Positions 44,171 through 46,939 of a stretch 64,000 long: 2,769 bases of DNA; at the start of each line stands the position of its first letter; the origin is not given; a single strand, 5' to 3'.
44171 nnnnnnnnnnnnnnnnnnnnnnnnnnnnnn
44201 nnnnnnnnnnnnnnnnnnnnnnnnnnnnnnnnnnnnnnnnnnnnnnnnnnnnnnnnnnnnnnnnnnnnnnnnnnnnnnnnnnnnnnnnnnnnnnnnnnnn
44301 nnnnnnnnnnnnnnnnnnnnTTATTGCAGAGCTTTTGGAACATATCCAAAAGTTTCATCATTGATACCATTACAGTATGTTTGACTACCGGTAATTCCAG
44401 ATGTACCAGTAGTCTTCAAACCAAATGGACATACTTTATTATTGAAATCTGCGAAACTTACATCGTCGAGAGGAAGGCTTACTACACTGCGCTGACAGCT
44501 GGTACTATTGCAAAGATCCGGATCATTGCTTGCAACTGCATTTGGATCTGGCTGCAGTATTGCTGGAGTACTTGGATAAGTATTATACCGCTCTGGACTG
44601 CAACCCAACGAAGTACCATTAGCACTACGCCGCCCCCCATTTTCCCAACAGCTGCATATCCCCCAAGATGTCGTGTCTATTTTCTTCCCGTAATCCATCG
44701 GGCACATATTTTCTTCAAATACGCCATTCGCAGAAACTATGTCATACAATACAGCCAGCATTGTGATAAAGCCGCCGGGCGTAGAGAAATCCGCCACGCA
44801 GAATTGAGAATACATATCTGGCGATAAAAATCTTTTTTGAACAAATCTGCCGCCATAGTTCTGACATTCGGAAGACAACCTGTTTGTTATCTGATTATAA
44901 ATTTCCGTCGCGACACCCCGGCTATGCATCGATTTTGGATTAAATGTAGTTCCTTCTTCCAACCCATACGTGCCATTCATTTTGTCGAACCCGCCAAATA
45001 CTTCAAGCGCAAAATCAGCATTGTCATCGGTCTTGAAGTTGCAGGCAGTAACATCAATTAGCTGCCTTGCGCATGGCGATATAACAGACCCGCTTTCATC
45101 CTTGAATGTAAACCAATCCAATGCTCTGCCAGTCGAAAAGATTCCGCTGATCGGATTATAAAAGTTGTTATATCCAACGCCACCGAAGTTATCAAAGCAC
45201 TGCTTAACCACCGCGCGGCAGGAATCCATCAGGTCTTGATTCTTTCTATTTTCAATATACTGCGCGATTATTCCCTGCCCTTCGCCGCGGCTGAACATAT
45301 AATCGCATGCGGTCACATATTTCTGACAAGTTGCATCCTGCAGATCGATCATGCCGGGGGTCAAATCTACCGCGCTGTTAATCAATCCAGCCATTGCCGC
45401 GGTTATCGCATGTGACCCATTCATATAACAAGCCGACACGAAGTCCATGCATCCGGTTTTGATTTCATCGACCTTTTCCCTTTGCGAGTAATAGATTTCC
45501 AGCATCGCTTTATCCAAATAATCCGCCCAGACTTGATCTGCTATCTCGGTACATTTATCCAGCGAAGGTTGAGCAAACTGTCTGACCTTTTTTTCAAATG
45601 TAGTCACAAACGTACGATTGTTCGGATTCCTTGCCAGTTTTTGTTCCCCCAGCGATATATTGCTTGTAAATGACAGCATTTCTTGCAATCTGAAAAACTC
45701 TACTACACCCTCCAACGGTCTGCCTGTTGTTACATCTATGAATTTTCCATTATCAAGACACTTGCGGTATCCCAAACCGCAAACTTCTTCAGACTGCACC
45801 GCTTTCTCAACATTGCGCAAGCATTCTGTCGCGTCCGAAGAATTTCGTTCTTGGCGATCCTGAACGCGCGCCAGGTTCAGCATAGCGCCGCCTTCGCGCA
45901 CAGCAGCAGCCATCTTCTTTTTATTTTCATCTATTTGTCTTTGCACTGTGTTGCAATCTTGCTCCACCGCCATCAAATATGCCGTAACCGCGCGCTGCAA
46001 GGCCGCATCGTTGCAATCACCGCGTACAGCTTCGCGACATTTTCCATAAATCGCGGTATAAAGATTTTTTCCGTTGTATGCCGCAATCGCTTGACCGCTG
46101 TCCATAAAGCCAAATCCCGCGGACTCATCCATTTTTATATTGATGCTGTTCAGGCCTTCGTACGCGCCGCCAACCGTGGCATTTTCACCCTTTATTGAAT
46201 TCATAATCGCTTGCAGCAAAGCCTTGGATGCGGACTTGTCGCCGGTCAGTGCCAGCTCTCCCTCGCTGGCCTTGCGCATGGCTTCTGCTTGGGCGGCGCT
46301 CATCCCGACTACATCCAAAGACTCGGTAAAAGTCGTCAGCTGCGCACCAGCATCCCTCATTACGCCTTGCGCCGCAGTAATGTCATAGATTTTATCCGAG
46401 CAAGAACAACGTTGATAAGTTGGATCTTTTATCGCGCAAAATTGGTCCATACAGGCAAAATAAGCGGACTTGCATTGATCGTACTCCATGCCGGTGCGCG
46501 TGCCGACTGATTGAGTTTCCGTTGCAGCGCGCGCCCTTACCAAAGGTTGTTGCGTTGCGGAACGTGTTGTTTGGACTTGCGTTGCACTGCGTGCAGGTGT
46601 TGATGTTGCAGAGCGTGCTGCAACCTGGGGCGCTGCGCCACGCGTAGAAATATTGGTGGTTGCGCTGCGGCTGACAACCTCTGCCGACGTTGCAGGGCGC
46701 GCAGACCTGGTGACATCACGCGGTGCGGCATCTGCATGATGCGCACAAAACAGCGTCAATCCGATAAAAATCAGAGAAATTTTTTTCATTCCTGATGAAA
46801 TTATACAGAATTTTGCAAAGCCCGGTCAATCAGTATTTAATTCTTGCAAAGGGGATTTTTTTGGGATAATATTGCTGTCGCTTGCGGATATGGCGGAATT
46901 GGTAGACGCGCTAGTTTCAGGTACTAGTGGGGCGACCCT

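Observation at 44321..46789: Member B of the Cys-rich family sits in a tight operon with hemW and an M13 peptidase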

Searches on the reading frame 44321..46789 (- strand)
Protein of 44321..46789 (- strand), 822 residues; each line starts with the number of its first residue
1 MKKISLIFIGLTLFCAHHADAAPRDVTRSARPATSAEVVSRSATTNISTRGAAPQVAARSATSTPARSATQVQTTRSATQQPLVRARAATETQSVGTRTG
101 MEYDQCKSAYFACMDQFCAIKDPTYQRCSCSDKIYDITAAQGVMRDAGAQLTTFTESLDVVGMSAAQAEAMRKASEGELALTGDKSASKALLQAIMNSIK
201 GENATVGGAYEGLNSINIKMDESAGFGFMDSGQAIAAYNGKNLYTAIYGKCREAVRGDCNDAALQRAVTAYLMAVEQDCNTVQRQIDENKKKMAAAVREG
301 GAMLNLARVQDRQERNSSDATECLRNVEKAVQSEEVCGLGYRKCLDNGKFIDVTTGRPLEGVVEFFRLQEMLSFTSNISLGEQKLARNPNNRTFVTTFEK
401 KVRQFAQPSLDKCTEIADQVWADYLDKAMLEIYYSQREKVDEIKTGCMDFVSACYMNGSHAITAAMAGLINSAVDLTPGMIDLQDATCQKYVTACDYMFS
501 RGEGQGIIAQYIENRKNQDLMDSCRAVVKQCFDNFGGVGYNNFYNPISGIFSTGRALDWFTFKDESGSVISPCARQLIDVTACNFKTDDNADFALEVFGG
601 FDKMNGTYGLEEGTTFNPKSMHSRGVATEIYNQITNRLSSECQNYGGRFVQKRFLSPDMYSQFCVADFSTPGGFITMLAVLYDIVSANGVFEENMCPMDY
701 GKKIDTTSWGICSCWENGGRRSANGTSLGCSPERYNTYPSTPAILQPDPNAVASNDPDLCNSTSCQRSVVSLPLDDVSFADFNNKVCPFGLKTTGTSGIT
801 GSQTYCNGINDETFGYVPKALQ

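Call 5: search_protein_families(library=pfam, proteins=[window:44321-46789:-], max_evalue=0.01)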
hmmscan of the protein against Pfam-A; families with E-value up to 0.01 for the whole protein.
window:44321-46789:- (822 aa): 0 families

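Call 8: find_homologous_proteins(query=window:44321-46789:-)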
Query window:44321-46789:- (822 aa): 938 proteins with E <= 0.001 among 8000 candidates; the best 120 are listed.
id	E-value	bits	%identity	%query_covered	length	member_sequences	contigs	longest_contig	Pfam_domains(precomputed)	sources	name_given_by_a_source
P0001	0.0e+0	1074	62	97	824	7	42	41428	-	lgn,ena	-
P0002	0.0e+0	1060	63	96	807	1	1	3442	-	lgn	-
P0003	0.0e+0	1053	62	96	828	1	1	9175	-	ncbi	-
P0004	0.0e+0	1053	60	100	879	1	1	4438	-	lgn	-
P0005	0.0e+0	1046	66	86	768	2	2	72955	-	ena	-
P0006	0.0e+0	1027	61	97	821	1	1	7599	-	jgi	jgi:hypothetical protein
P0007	0.0e+0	1023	59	100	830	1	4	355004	-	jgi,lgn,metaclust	metaclust:\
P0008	0.0e+0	1020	61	95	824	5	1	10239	-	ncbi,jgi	ncbi:MAG: hypothetical protein ACOX7D_03510 [Alphaproteobacteria bacterium]|jgi:hypothetical protein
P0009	6.1e-297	1006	58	100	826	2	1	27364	-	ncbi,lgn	-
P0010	5.3e-296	1003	59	98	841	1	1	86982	-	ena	-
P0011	2.0e-294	997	66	83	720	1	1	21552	-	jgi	jgi:hypothetical protein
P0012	3.3e-290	983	58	99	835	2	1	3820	-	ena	-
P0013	1.3e-278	945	56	93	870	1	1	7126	-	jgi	jgi:hypothetical protein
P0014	2.5e-260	885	55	92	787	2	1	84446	-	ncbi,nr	ncbi:MAG: hypothetical protein LBL75_03710 [Rickettsiales bacterium]|nr:hypothetical protein [Ricket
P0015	4.4e-244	831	50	100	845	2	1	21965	-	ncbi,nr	ncbi:MAG: hypothetical protein LBK26_01130 [Rickettsiales bacterium]|nr:hypothetical protein [Ricket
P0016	6.3e-243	827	55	85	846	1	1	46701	-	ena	-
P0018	2.0e-236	806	53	89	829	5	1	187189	-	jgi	-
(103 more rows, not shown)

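Call 11: search_protein_families(library=ncbifam, proteins=[window:44321-46789:-], max_evalue=0.001)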
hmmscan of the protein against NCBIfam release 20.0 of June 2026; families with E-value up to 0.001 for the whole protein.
window:44321-46789:- (822 aa): 0 families

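Call 14: find_related_loci(query=A1, collection=genome_contigs, flank=10000)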
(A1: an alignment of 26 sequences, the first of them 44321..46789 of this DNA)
Query A1 (822 aa) in genome_contigs; peptide patterns used: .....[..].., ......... (x = any residue, [..] = any of these).
452 stretches matched a pattern; 347 encode a relative of the query (tblastn E <= 1e-3); the best 80 are kept; 80 distinct loci.
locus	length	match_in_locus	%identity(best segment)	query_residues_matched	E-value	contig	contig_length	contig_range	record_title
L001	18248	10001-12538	62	3-796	0e+0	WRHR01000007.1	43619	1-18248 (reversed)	MAG: Alphaproteobacteria bacterium isolate Nt197P3bin125 Ga0082212_10000907, whole genome shotgun sequence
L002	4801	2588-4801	64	3-719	0e+0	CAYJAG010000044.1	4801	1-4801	MAG TPA_asm: uncultured Muribaculaceae bacterium isolate ERP122455_co3_13 genome assembly, contig: NODE_3008_length_4801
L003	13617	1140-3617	58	1-822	0e+0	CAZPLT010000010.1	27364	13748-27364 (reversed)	MAG TPA_asm: uncultured Muribaculaceae bacterium isolate SRP192927_co1_307 genome assembly, contig: NODE_3145_length_273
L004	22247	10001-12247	55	6-763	0e+0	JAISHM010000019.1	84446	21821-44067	MAG: Rickettsiales bacterium isolate Hm464_bin176 k119_159007, whole genome shotgun sequence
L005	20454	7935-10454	50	2-821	0e+0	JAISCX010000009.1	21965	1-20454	MAG: Rickettsiales bacterium isolate Gx485_bin105 k119_3123206, whole genome shotgun sequence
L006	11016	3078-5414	52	1-730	0e+0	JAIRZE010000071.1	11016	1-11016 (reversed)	MAG: Rickettsiales bacterium isolate Gsp477_bin73 k119_4770751, whole genome shotgun sequence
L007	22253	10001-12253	53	1-733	0e+0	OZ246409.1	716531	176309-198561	MAG: uncultured Muribaculaceae bacterium isolate SRP089250_co1_503 genome assembly, chromosome: 1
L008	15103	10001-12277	51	26-797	0e+0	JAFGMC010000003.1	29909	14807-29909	MAG: Alphaproteobacteria bacterium isolate Zod_Metabat.441 k87_902304, whole genome shotgun sequence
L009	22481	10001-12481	48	1-730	0e+0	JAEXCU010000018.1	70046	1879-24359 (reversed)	MAG: Proteobacteria bacterium isolate OH_HBB_125 k127_564881, whole genome shotgun sequence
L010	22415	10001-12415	48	21-798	0e+0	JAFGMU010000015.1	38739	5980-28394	MAG: Alphaproteobacteria bacterium isolate Zod_Metabat.497 k87_3696275, whole genome shotgun sequence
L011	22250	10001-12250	48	1-747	0e+0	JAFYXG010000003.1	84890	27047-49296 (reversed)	MAG: Alphaproteobacteria bacterium isolate RGIG7505 Water_buffalos_Colon.Co__c256520, whole genome shotgun sequence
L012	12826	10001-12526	48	1-790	0e+0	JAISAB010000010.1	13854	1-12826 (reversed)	MAG: Rickettsiales bacterium isolate Gx481_bin12 k119_2427231, whole genome shotgun sequence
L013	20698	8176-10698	45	1-822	0e+0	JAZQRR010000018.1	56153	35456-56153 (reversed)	MAG: Candidatus Enterousia sp. isolate T1900045224_TC20190220.MAGScoT_cleanbin_000015 SGB_5385_k141_1491076, whole genom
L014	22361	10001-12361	49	1-730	0e+0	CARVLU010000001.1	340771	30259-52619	MAG TPA_asm: uncultured Alphaproteobacteria bacterium isolate MGBC118324 genome assembly, contig: MGBC118324.1, whole ge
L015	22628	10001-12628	45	1-821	0e+0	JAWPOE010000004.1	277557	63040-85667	MAG: Alphaproteobacteria bacterium isolate KA0040-166 k141_717157, whole genome shotgun sequence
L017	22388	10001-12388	49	2-743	0e+0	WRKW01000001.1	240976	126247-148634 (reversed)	MAG: Alphaproteobacteria bacterium isolate Th196P3bin127 Ga0099364_10000018, whole genome shotgun sequence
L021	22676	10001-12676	45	1-791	0e+0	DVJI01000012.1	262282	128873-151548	MAG TPA_asm: Candidatus Enterousia intestinigallinarum isolate ChiGjej3B3-5194 ChiGjej3B3M5__C728095_L262282_SRR6323341,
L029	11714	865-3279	47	1-730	0e+0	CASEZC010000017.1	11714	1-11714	uncultured proteobacterium isolate Batch6_idba_bin.201 genome assembly, contig: Batch6_idba_bin.201.fa_k87_8579874, whol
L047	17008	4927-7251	49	1-730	0e+0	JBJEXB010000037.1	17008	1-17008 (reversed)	MAG: Candidatus Enterousia sp. isolate SARD02_bin.047 NODE_2122_length_17008_cov_5.286911, whole genome shotgun sequence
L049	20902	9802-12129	48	28-730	0e+0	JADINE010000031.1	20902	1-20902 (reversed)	MAG: Candidatus Enterousia excrementavium isolate B1-16210 B1M03__C268815_L20902_SRR9113712, whole genome shotgun sequen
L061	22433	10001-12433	46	40-795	0e+0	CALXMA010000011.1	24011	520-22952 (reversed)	MAG: uncultured Alphaproteobacteria bacterium isolate BRZ_IT__bin13 genome assembly, contig: BRZ_IT__NODE_2126_length_24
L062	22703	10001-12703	45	1-789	0e+0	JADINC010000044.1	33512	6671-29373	MAG: Candidatus Enterousia avistercoris isolate 8207 D5M67__C242727_L33512_SRR9113728, whole genome shotgun sequence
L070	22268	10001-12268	48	23-733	0e+0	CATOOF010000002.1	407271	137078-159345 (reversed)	MAG TPA_asm: uncultured Alphaproteobacteria bacterium isolate MGG27543_1680015500 genome assembly, contig: SRR6440127_6,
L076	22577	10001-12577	45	1-795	0e+0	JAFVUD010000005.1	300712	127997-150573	MAG: Alphaproteobacteria bacterium isolate RGIG5397 Sheep_Colon-3__c913026, whole genome shotgun sequence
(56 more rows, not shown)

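Call 24: predict_structure(alignment_id=A1)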
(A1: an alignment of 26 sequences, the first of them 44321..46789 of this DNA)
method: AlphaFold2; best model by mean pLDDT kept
length: 822 residues; sequences in the alignment: 26
mean_pLDDT: 54.4   pTM: 0.35
mean pLDDT of the five models: 54.4, 53.9, 53.4, 51.7, 48.2
residues with pLDDT >= 90: 26; 70-90: 190; 50-70: 245; < 50: 361
segments of 3 or more residues with pLDDT < 50: 1-3, 17-98, 121-123, 125-128, 130-138, 140-142, 157-164, 166-192, 198-207, 209-244, 458-481, 646-672, 678-685, 689-694, 716-727, 736-822
pLDDT, mean of each block of 10 residues (from residue 1): 61 53 28 28 27 28 27 24 27 36 61 58 46 47 50 48 47 42 43 48 43 31 27 35 52 59 55 55 57 56 53 57 83 72 61 56 59 75 77 81 83 80 85 76 66 56 41 42 60 65 53 67 83 88 83 84 86 86 64 86 86 82 92 86 54 36 36 49 48 52 72 50 49 48 30 28 25 29 25 27 27 31 29
secondary structure, 60 per line:
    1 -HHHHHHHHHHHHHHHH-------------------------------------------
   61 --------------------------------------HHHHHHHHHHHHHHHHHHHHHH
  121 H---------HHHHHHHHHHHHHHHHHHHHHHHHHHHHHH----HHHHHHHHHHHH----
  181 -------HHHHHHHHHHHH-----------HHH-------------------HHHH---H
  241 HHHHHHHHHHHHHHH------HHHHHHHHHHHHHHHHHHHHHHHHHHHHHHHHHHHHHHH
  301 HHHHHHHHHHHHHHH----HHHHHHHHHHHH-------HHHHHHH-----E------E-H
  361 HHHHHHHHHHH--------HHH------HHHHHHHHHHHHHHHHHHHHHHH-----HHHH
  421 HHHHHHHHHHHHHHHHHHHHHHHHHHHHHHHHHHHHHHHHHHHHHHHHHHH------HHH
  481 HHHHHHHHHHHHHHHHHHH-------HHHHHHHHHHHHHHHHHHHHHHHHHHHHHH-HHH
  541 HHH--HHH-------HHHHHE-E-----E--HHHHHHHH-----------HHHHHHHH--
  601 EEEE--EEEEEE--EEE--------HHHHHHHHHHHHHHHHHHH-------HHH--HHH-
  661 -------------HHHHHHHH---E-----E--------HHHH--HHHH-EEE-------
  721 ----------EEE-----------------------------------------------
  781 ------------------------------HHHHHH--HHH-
elements in order (helices of 4 or more, strands of 3 or more residues): H2-17 H99-121 H131-160 H165-176 H188-199 H233-236 H240-255 H262-315 H320-331 H339-345 H360-371 H389-411 H417-471 H478-499 H507-536 H538-543 H556-560 H572-579 H591-598 E601-604 E607-612 E615-617 H626-644 H674-681 H700-703 H706-709 E711-713 E731-733 H811-816

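Call 25: search_solved_structures(query=A1, max_evalue=1)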
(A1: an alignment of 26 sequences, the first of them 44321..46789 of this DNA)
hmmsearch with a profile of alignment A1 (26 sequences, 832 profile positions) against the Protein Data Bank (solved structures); distinct sequences matched with E-value up to 1: 2.
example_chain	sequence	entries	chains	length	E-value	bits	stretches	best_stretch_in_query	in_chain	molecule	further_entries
2f9j_A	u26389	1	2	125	0.34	12.5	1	646-716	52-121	Pre-mRNA branch site protein p14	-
2f9d_A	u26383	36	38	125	0.34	12.5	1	646-716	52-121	Pre-mRNA branch site protein p14 | Splicing factor 3B subunit 6 | SF3b14a, Splicing factor 3B subunit 6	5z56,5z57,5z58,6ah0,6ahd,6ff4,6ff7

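Call 29: search_protein_families(library=pfam, proteins=[L049:12444-13622:-, L047:8706-9506:-, L061:14640-15650:-, L062:16075-16779:+, L021:16600-17877:+, L008:7254-8993:+, L076:1751-2221:+, L008:5222-6130:+, L070:3492-3809:+, L029:5720-6820:-], max_evalue=0.01)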
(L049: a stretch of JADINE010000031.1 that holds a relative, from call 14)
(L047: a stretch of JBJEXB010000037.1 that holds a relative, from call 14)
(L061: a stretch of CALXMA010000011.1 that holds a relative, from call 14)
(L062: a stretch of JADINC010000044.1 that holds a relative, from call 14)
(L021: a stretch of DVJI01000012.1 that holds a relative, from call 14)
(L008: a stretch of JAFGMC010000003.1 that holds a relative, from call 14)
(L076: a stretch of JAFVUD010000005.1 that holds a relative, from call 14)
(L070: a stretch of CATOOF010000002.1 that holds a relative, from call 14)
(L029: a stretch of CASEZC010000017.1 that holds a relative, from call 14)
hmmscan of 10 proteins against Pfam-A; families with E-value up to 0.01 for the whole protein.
L049:12444-13622:- (392 aa): 1 family
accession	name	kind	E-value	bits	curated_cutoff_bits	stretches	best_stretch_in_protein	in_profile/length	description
PF02684.21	LpxB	-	5.6e-80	269.4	22.6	1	15-349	1-337/374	Lipid-A-disaccharide synthetase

L047:8706-9506:- (266 aa): 7 families
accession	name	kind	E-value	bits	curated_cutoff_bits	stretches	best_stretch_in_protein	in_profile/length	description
PF00132.30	Hexapep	-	1.8e-25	88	27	4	13-47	1-35/36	Bacterial transferase hexapeptide (six repeats)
PF13720.11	Acetyltransf_11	-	9.6e-20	71.2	24.5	1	177-259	1-81/82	Udp N-acetylglucosamine O-acyltransferase; Domain 2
PF25084.1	LbH_EIF2B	-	1.1e-10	41.9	54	2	83-177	11-102/105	EIF2B subunit epsilon LbH domain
PF25087.1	GMPPB_C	-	1.8e-05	24.8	39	0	82-163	11-101/110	GMPPB C-terminal domain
PF24894.1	Hexapep_GlmU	-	0.00069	20.1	23.3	0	115-165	38-86/104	GlmU-like, C-terminal hexapeptide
PF25247.1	LbH_GLGC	-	0.0008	19.8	27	0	106-163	74-131/135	GLGC left-handed parallel beta-helix domain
PF21711.3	DCTN5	-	0.0035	17.5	40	0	11-65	94-147/182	Dynactin subunit 5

L061:14640-15650:- (336 aa): 0 families

L062:16075-16779:+ (234 aa): 8 families
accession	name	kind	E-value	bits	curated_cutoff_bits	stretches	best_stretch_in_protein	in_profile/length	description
PF05175.20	MTS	-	1.6e-11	44.6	23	1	45-132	32-120/170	Methyltransferase small domain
PF13649.12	Methyltransf_25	-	3.1e-11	44.3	27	1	48-117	1-71/97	Methyltransferase domain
PF13847.12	Methyltransf_31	-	4.3e-08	33.4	27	1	46-137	5-91/145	Methyltransferase domain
PF08242.18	Methyltransf_12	-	5.9e-08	33.8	30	1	49-151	1-96/98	Methyltransferase domain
PF08241.18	Methyltransf_11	-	2.4e-07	31.7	21.2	1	49-117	1-67/95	Methyltransferase domain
PF01170.24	UPF0020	-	1.5e-05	25.2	22.3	1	66-158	74-167/197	RMKL-like, methyltransferase domain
PF07669.17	Eco57I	-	5.7e-05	23.7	25.3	1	93-158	54-135/171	Eco57I restriction-modification methylase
PF01728.25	FtsJ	-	0.00061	20.2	24.1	1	44-109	22-82/181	FtsJ-like methyltransferase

L021:16600-17877:+ (425 aa): 1 family
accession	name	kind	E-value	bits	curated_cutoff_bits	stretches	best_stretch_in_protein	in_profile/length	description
PF01551.29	Peptidase_M23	-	2.5e-33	114.5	28.7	1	325-419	2-96/96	Peptidase family M23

L008:7254-8993:+ (579 aa): 0 families

L076:1751-2221:+ (156 aa): 1 family
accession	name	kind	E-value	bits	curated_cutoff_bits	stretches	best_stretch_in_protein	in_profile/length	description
PF01478.23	Peptidase_A24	-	4.9e-16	59.5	26.5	1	13-126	2-102/104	Type IV leader peptidase family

L008:5222-6130:+ (302 aa): 0 families

L070:3492-3809:+ (105 aa): 0 families

L029:5720-6820:- (366 aa): 0 families

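Call 33: find_encoding_contigs(protein=P0005, flank=7000, max_places=1)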
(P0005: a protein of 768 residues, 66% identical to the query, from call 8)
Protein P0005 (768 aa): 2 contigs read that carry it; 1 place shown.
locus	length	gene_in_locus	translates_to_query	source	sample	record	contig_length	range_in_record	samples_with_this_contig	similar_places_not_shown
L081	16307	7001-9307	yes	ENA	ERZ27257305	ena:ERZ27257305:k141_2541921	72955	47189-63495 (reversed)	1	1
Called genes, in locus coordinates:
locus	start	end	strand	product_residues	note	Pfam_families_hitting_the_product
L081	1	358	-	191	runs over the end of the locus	PF00380:Ribosomal_S9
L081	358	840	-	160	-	PF00572:Ribosomal_L13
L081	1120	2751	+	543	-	-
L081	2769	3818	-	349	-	PF00579:tRNA-synt_1b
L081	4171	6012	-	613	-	PF00082:Peptidase_S8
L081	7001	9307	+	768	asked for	-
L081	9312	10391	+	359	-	PF04055:Radical_SAM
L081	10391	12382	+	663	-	PF05649:Peptidase_M13_N, PF01431:Peptidase_M13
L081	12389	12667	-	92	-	PF18291:HU-HIG (weak), PF00216:Bac_DNA_binding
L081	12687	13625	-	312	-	PF08392:FAE1_CUT1_RppA (weak), PF00108:Thiolase_N, PF08545:ACP_syn_III, PF08541:ACP_syn_III_C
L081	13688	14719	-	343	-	PF02504:FA_synthesis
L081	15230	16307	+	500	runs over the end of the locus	PF17251:Pom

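Call 34: find_encoding_contigs(protein=P0007, flank=7000, max_places=1)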
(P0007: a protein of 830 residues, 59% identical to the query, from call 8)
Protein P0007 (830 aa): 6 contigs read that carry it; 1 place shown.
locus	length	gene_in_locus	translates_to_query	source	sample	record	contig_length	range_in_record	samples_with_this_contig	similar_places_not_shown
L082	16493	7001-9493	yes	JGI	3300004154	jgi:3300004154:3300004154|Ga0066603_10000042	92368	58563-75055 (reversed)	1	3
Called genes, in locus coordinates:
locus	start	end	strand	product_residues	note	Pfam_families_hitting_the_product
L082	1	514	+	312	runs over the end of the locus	PF08392:FAE1_CUT1_RppA (weak), PF00195:Chal_sti_synt_N (faint), PF00108:Thiolase_N, PF08545:ACP_syn_III, PF08541:ACP_syn_III_C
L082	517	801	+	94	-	PF18291:HU-HIG (weak), PF00216:Bac_DNA_binding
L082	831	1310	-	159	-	-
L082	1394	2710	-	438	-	PF05697:Trigger_N, PF00254:FKBP_C, PF05698:Trigger_C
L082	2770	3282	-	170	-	PF00380:Ribosomal_S9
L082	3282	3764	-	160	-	PF00572:Ribosomal_L13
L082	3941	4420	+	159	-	-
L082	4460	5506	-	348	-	PF00579:tRNA-synt_1b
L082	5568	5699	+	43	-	-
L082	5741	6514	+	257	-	-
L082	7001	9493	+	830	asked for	-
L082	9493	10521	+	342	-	PF04055:Radical_SAM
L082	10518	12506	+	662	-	PF05649:Peptidase_M13_N, PF01431:Peptidase_M13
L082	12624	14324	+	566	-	PF13509:S1_2 (faint), PF21710:Spt6_S1 (faint), PF00575:S1, PF23459:S1_RRP5 (weak), PF00575:S1, PF23459:S1_RRP5 (weak), PF00575:S1, PF23459:S1_RRP5 (weak), +1 more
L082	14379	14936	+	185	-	PF13238:AAA_18, PF13671:AAA_33 (faint), PF00406:ADK, PF13207:AAA_17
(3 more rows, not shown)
